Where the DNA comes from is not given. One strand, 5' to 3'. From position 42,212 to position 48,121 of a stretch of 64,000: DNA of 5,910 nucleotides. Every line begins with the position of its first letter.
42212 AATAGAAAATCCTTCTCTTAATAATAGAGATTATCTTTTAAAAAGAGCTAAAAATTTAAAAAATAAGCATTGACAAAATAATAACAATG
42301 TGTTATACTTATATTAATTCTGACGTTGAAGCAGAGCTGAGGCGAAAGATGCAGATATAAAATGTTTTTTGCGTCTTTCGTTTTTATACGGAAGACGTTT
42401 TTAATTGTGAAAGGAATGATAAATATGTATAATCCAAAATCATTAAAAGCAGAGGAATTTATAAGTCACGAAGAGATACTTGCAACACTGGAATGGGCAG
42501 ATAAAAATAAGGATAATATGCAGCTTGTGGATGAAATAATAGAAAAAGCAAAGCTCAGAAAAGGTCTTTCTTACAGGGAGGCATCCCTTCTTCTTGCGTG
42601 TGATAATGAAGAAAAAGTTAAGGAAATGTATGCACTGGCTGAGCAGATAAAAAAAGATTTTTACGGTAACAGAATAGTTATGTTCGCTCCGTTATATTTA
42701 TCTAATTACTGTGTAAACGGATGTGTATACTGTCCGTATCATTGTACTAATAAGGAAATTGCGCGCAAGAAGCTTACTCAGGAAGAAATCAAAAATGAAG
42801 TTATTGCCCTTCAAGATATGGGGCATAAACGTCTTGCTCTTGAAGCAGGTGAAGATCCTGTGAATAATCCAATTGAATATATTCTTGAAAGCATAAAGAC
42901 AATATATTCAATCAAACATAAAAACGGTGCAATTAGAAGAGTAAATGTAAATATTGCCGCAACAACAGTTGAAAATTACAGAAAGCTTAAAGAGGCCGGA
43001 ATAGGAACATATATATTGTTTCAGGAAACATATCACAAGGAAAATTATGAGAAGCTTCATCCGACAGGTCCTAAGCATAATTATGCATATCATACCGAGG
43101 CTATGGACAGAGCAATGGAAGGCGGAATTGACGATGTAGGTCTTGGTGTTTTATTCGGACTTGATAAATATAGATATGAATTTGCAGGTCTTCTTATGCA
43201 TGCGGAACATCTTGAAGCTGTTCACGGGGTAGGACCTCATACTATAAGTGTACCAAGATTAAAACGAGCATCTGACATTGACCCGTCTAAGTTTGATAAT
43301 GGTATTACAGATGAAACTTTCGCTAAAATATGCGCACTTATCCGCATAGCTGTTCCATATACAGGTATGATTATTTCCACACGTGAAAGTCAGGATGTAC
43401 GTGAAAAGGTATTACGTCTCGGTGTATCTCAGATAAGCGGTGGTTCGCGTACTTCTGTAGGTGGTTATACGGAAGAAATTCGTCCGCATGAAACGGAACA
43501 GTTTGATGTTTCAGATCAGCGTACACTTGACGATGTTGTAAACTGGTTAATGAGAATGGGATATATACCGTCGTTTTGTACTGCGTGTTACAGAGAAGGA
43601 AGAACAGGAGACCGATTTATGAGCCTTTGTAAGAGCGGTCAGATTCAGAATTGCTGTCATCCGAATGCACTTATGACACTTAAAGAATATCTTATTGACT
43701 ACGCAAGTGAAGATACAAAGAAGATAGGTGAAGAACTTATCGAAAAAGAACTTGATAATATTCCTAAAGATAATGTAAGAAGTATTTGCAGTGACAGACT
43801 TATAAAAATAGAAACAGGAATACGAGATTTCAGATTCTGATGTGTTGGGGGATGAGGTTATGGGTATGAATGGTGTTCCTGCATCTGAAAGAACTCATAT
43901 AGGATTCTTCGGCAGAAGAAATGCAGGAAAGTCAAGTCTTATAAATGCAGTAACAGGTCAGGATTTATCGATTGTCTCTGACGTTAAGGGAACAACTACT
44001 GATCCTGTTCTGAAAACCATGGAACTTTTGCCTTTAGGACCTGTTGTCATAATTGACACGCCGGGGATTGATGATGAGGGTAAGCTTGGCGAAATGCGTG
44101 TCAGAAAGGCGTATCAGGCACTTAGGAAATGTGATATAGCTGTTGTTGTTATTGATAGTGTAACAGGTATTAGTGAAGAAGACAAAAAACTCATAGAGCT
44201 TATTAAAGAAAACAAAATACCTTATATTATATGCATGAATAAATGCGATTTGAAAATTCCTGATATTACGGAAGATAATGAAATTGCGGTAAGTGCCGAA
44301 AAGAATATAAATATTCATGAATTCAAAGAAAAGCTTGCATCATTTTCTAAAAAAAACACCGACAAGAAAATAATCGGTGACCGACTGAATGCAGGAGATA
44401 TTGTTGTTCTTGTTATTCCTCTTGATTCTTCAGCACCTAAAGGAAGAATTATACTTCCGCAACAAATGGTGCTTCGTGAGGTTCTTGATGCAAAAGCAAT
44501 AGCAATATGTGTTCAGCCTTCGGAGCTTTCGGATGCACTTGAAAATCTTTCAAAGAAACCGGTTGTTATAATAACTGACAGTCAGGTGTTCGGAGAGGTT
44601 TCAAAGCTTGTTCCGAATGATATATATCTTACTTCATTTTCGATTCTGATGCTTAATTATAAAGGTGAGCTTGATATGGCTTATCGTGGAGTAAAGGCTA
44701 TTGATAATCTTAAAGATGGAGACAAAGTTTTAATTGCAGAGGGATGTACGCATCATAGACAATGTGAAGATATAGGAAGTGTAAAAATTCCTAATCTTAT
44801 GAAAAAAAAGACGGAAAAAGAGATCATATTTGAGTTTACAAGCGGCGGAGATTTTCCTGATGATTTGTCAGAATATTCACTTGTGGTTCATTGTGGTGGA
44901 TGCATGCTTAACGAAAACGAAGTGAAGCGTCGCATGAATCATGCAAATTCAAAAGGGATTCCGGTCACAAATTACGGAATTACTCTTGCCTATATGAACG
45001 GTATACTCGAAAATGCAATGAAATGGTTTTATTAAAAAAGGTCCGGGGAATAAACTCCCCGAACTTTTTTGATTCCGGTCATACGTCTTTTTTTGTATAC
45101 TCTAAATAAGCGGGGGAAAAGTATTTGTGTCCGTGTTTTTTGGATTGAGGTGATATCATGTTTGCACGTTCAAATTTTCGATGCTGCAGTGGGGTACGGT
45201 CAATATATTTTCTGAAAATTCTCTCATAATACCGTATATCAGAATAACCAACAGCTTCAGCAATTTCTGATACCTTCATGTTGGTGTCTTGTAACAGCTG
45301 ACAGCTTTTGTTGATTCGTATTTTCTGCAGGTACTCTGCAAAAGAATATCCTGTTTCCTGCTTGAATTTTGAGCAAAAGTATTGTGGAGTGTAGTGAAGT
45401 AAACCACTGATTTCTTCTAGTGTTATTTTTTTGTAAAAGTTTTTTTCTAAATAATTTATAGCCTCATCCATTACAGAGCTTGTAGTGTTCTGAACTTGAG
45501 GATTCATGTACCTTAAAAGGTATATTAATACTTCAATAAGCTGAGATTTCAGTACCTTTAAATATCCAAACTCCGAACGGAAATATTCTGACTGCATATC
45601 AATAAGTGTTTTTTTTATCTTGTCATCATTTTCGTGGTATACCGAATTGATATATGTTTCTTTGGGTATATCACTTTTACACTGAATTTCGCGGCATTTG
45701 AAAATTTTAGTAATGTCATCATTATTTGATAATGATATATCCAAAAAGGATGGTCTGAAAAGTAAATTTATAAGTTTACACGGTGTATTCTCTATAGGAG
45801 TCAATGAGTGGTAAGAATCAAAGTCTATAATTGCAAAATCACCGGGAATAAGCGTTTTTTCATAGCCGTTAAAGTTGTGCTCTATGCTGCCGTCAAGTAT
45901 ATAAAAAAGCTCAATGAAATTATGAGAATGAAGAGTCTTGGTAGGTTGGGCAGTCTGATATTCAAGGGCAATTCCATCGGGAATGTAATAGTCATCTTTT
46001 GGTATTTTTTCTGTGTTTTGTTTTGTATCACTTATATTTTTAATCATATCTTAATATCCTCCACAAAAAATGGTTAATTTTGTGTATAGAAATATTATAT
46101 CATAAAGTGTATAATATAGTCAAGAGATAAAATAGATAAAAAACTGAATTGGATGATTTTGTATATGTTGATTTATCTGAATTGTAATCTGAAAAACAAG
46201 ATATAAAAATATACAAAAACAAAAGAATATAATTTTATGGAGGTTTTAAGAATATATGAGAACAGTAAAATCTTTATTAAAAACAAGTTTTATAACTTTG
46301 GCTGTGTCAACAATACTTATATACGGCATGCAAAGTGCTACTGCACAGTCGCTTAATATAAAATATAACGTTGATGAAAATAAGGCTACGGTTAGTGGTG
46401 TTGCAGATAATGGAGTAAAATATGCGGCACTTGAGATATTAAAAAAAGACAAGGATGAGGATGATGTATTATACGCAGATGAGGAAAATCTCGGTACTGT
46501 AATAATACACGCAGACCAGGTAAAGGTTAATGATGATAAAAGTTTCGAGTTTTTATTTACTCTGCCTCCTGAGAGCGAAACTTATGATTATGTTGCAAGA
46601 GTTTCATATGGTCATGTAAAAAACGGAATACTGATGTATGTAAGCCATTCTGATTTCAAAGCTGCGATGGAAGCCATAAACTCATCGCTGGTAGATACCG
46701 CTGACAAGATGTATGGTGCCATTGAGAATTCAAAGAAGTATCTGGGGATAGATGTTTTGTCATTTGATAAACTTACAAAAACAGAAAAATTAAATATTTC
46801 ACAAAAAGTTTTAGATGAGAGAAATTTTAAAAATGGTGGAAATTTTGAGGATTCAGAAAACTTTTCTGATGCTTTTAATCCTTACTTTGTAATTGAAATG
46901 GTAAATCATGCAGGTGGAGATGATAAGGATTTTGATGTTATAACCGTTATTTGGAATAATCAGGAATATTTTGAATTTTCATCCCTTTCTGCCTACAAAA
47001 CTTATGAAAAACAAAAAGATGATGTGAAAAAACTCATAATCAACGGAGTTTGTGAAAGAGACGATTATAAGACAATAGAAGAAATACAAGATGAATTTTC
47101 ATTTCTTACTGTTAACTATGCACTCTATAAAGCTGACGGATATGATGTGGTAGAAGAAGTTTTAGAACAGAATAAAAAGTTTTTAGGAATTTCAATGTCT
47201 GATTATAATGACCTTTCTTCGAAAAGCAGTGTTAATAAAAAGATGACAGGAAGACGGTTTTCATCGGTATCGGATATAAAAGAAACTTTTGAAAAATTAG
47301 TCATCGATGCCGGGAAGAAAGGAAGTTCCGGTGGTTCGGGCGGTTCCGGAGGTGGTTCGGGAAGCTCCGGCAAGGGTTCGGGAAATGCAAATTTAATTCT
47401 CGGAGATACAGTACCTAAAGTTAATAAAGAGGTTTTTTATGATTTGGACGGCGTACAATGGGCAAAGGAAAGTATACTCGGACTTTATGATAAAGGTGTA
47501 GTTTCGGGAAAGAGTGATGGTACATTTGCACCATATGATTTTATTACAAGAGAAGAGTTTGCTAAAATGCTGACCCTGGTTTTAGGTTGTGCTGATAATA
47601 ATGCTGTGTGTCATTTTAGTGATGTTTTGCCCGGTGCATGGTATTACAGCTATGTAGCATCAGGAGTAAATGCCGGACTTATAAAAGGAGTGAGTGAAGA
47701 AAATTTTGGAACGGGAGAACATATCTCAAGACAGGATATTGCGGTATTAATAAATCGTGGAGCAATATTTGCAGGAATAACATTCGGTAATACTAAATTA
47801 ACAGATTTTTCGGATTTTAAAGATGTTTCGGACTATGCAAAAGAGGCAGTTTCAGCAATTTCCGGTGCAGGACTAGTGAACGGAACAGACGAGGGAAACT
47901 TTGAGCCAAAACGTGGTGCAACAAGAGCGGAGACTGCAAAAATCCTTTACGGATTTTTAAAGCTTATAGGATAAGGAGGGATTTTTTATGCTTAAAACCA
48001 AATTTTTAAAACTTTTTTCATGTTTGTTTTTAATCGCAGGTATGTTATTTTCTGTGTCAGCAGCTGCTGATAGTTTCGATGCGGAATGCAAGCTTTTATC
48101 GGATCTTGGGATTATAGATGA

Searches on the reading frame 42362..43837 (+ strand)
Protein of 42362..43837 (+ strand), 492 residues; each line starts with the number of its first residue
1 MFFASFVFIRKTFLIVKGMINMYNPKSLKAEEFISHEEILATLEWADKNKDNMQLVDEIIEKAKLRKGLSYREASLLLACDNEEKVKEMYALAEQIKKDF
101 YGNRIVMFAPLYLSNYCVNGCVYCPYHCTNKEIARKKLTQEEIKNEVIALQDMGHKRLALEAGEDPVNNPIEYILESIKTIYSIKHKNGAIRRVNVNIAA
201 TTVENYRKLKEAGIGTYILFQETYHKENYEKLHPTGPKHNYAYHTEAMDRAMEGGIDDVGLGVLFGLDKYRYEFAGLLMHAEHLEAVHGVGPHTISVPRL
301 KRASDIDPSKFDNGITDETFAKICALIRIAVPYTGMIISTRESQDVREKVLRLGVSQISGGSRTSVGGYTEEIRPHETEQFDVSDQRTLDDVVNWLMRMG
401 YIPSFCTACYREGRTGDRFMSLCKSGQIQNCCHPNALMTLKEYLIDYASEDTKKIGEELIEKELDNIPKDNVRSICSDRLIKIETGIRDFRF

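Call 79: search_protein_families(library=pfam, proteins=[window:42362-43837:+], max_evalue=0.0001)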
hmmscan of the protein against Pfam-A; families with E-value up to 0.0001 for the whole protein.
window:42362-43837:+ (492 aa): 2 families
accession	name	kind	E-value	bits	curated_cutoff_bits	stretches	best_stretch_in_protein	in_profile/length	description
PF06968.18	BATS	-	1.7e-18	67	22.2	1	296-401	1-87/88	Biotin and Thiamin Synthesis associated domain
PF04055.27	Radical_SAM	-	2.6e-17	63.9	29.5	1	113-266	3-150/166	Radical SAM superfamily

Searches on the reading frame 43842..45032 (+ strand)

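Call 79: search_protein_families(library=pfam, proteins=[window:43842-45032:+], max_evalue=0.0001)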
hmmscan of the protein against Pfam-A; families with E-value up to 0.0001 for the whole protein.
window:43842-45032:+ (397 aa): 8 families
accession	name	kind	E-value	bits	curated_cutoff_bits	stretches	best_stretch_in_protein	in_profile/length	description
PF18133.7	HydF_tetramer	-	2.6e-49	166.4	22.6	1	280-394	3-117/118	Hydrogen maturase F tetramerization domain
PF18128.7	HydF_dimer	-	3.6e-37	126.9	23.4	1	177-275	1-99/99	Hydrogen maturase F dimerization domain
PF01926.29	MMR_HSR1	-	5.4e-28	97.8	21.9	1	20-134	2-113/113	50S ribosome-binding GTPase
PF00009.33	GTP_EFTU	-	2.2e-11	44.1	26.5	1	69-152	72-146/188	Elongation factor Tu GTP binding domain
PF00350.29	Dynamin_N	-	5.6e-11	43.2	27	0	66-134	101-167/168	Dynamin family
PF02421.24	FeoB_N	-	1.1e-08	35.2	27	1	20-137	3-117/156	Ferrous iron transport protein B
PF03193.22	RsgA_GTPase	-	4.5e-06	27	30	0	21-77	110-169/174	RsgA GTPase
PF04548.22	AIG1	-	9.2e-05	22.3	27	0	23-123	6-109/212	AIG1 family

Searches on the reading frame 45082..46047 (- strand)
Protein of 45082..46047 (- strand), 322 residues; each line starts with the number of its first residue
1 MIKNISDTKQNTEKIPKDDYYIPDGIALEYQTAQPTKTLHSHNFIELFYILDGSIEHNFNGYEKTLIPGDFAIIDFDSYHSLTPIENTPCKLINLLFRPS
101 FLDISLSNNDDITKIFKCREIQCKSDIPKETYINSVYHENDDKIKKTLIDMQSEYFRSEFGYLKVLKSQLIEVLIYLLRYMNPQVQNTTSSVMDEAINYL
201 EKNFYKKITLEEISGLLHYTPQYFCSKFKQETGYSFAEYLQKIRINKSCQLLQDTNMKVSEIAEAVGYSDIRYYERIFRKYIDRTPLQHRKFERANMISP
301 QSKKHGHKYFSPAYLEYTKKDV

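Call 79: search_protein_families(library=pfam, proteins=[window:45082-46047:-], max_evalue=0.0001)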
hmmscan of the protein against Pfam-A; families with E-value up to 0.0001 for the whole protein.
window:45082-46047:- (322 aa): 4 families
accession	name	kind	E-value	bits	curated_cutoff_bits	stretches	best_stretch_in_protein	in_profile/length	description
PF00165.29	HTH_AraC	-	3.6e-19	68.9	26.6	2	252-291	1-42/42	Bacterial regulatory helix-turn-helix proteins, AraC family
PF12833.13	HTH_18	-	7.4e-18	65.1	33.6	1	216-291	4-79/80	Helix-turn-helix domain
PF07883.17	Cupin_2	-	6.4e-07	29.4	27.2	1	34-94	9-68/70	Cupin domain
PF02311.25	AraC_binding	-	1e-06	28.9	21.1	1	30-107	9-86/135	AraC-like ligand binding domain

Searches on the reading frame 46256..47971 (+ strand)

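Call 6: search_protein_families(library=pfam, proteins=[window:46256-47971:+], max_evalue=0.01)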
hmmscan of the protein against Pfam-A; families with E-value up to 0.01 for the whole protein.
window:46256-47971:+ (572 aa): 1 family
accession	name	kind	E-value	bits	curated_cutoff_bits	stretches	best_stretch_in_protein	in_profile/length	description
PF00395.25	SLH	-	3.6e-31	107.3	20.8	3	394-436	2-44/44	S-layer homology domain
